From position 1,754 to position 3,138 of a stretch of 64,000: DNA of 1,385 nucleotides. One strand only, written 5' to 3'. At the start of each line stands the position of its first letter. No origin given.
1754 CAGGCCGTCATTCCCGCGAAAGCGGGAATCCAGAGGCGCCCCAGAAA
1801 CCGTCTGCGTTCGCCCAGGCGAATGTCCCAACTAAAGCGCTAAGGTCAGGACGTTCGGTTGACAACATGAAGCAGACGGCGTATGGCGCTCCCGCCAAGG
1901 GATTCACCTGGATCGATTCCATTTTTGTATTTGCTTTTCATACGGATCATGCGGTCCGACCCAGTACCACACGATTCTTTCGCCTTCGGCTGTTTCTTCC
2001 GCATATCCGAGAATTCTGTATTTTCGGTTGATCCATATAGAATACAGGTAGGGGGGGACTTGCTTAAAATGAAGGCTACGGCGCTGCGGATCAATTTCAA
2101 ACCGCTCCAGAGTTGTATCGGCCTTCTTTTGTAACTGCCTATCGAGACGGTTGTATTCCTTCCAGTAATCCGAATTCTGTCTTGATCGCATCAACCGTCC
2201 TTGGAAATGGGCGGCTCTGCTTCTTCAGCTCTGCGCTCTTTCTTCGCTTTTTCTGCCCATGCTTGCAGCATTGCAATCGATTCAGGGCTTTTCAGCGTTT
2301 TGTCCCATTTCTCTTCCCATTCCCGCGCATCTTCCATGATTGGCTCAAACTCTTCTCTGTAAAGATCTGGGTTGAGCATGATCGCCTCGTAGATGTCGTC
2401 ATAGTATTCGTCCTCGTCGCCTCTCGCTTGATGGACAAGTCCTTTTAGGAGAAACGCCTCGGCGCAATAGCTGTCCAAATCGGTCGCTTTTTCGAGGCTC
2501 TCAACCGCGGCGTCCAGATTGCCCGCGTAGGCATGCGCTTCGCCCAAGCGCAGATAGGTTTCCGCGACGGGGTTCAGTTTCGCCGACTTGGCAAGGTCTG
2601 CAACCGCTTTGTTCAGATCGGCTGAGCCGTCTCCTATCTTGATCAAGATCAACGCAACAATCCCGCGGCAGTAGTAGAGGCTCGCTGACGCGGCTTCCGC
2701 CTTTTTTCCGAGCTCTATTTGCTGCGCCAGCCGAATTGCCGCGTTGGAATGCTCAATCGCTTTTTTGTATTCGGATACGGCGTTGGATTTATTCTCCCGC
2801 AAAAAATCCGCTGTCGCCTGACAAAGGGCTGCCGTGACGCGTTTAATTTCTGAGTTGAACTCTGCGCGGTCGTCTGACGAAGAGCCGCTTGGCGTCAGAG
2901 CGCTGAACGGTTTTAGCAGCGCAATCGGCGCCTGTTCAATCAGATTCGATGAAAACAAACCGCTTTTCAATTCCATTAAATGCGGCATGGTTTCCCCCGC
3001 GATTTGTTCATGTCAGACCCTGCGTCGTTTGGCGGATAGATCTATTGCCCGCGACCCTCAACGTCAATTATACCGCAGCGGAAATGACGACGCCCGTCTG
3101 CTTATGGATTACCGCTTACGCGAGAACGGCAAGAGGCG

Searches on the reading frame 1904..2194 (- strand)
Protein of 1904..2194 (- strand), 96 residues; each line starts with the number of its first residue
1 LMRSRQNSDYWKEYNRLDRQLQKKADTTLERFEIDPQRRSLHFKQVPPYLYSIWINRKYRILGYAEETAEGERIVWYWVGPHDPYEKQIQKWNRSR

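Call 3: search_protein_families(library=pfam, proteins=[window:1904-2194:-], max_evalue=1)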
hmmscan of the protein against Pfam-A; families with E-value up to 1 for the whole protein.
window:1904-2194:- (96 aa): 1 family
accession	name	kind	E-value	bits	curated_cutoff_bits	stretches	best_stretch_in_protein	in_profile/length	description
PF24732.2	ParE_like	-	1.6e-05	25.3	24.4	1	20-87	2-67/67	ParE-like toxin domain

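Call 4: search_protein_families(library=ncbifam, proteins=[window:1904-2194:-], max_evalue=1)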
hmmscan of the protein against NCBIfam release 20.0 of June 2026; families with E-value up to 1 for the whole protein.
window:1904-2194:- (96 aa): 0 families

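Call 72: search_protein_families(library=padloc, proteins=[window:1904-2194:-], max_evalue=0.01)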
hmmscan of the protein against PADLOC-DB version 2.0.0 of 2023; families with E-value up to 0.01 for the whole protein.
window:1904-2194:- (96 aa): 0 families

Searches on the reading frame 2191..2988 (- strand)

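Call 3: search_protein_families(library=pfam, proteins=[window:2191-2988:-], max_evalue=1)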
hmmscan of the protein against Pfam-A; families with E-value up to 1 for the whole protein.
window:2191-2988:- (265 aa): 10 families
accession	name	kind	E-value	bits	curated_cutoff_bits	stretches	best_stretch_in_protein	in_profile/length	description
PF13181.12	TPR_8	-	5.5e-08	32.8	25.7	1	142-173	1-32/34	Tetratricopeptide repeat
PF13432.12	TPR_16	-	1.1e-05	26.2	32.7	2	146-194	1-49/65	Tetratricopeptide repeat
PF13414.12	TPR_11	-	3.9e-05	23.7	26.8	1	149-189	1-41/42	TPR repeat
PF00515.34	TPR_1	-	6.3e-05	23.1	27.8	1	142-173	1-32/34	Tetratricopeptide repeat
PF07719.23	TPR_2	-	0.00011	22.5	27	1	142-172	1-31/34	Tetratricopeptide repeat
PF13424.12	TPR_12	-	0.00016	22.2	30.1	1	136-171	39-74/77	Tetratricopeptide repeat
PF13428.12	TPR_14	-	0.012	16.6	23.5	1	143-182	2-41/44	Tetratricopeptide repeat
PF13374.12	TPR_10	-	0.042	14.3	27.5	1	141-168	1-28/42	Tetratricopeptide repeat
PF07721.20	TPR_4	-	0.15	13.2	27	0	144-166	3-25/26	Tetratricopeptide repeat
PF13174.12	TPR_6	-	0.34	12.1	26.3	1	144-168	2-26/33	Tetratricopeptide repeat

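Call 4: search_protein_families(library=ncbifam, proteins=[window:2191-2988:-], max_evalue=1)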
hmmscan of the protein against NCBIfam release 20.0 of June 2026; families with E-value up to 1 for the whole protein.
window:2191-2988:- (265 aa): 12 families
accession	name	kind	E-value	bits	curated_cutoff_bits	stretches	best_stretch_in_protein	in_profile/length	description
NF047558.1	TPR_END_plus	domain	4.4e-06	26.5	32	2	148-177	5-34/56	TPR end-of-group domain-containing protein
TIGR02917.1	PEP_TPR_lipo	equivalog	6.7e-06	24.2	312.2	1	108-214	332-435/899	XrtA/PEP-CTERM system TPR-repeat protein PrsT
NF040959.1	MamA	equivalog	2.9e-05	23.6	200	1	110-192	110-189/204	magnetosome protein MamA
NF008753.0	PRK11788.1-1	equivalog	0.00014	21.1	395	1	131-217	169-255/389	lipopolysaccharide assembly protein LapB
NF008757.0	PRK11788.1-5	equivalog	0.0003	20.1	363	1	132-256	170-300/388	lipopolysaccharide assembly protein LapB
TIGR00990.1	3a0801s09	subfamily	0.00041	19.1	757.25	1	70-208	300-431/615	mitochondrial import receptor subunit TOM70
NF053617.1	SARPRegAfsRStmc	equivalog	0.00088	17.3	1430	1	55-172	733-846/986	SARP-family global regulator AfsR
NF008391.2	PRK11189.1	equivalog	0.0015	18.1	250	1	53-188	16-145/297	lipoprotein NlpI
TIGR02521.1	type_IV_pilW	equivalog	0.0033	17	154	1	131-208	20-97/234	type IV pilus biogenesis/stability protein PilW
NF047796.1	DhDoxPGlucAldDagF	equivalog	0.13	11.8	300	1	63-170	14-118/241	2-dehydro-3-deoxy-phosphogluconate aldolase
NF008756.0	PRK11788.1-4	equivalog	0.13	11.3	474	1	61-200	138-273/389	lipopolysaccharide assembly protein LapB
NF002725.1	PRK02603.1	equivalog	0.3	11.1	143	0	98-194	31-124/173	photosystem I assembly protein Ycf3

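Call 72: search_protein_families(library=padloc, proteins=[window:2191-2988:-], max_evalue=0.01)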
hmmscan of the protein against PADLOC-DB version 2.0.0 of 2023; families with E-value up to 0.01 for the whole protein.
window:2191-2988:- (265 aa): 0 families
